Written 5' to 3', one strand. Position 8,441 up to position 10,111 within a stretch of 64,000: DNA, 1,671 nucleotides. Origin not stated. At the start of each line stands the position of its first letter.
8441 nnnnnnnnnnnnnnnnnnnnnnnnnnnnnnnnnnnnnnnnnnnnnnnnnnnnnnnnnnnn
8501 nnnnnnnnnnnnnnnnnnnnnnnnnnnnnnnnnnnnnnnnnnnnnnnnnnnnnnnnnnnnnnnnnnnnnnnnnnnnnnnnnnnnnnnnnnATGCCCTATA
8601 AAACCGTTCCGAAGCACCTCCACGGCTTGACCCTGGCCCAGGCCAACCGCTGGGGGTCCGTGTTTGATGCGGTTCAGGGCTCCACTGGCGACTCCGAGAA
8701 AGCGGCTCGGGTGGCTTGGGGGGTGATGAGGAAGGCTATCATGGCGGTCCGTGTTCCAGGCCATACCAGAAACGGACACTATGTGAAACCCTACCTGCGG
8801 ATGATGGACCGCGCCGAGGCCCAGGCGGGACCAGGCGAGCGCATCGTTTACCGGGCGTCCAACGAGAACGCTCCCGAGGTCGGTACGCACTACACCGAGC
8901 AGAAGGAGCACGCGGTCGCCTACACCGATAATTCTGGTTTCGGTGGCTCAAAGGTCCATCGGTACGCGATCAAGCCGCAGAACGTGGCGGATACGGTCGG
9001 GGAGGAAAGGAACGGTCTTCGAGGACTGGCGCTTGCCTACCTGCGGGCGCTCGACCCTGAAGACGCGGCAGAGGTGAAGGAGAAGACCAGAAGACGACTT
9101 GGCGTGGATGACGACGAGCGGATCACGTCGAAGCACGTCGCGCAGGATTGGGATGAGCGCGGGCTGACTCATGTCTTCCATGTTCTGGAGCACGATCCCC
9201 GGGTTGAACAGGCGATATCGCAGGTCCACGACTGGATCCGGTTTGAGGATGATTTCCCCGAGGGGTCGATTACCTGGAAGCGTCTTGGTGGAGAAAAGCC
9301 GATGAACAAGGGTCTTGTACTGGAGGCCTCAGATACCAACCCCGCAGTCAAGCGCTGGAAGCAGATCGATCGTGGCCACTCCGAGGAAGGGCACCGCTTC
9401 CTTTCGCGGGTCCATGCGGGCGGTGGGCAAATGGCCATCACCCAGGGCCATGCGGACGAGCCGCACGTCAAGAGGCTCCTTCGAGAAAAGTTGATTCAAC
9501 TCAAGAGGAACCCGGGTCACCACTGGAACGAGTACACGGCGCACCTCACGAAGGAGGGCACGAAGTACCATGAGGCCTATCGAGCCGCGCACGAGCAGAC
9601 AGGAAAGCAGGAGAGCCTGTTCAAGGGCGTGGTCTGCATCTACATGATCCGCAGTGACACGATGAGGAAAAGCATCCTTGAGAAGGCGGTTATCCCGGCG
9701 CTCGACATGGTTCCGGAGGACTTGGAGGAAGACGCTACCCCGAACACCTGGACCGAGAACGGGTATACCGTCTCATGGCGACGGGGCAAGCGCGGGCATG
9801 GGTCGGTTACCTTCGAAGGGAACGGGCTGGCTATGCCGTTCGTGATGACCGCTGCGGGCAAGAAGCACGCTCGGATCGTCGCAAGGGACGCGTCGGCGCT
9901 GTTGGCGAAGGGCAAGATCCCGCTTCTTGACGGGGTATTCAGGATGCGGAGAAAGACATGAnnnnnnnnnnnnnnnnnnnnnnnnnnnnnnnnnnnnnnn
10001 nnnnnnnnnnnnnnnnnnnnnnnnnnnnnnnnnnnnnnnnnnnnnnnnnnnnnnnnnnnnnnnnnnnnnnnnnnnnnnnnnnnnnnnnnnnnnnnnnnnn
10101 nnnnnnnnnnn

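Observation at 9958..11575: Phage-encoded protein-kinase-like domain (possibly atypical or pseudo-kinase)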

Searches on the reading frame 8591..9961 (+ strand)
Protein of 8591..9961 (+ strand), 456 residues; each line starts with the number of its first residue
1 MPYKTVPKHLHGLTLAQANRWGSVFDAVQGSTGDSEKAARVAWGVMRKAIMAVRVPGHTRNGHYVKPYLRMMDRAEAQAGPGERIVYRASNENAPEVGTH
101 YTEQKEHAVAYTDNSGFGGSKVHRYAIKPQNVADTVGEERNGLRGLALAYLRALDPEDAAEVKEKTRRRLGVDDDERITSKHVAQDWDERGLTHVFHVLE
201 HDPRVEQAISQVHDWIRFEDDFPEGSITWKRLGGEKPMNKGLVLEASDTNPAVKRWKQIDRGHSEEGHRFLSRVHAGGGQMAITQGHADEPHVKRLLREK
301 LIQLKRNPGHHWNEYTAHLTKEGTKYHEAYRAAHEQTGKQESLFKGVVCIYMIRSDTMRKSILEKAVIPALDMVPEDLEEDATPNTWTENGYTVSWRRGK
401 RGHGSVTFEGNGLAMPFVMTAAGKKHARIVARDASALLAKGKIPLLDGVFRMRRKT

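Call 3: search_protein_families(library=pfam, proteins=[window:8591-9961:+], max_evalue=1)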
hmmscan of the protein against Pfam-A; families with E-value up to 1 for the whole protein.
window:8591-9961:+ (456 aa): 0 families

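Call 4: search_protein_families(library=phrogs, proteins=[window:8591-9961:+], max_evalue=0.01)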
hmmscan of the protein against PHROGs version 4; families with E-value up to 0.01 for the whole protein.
window:8591-9961:+ (456 aa): 0 families
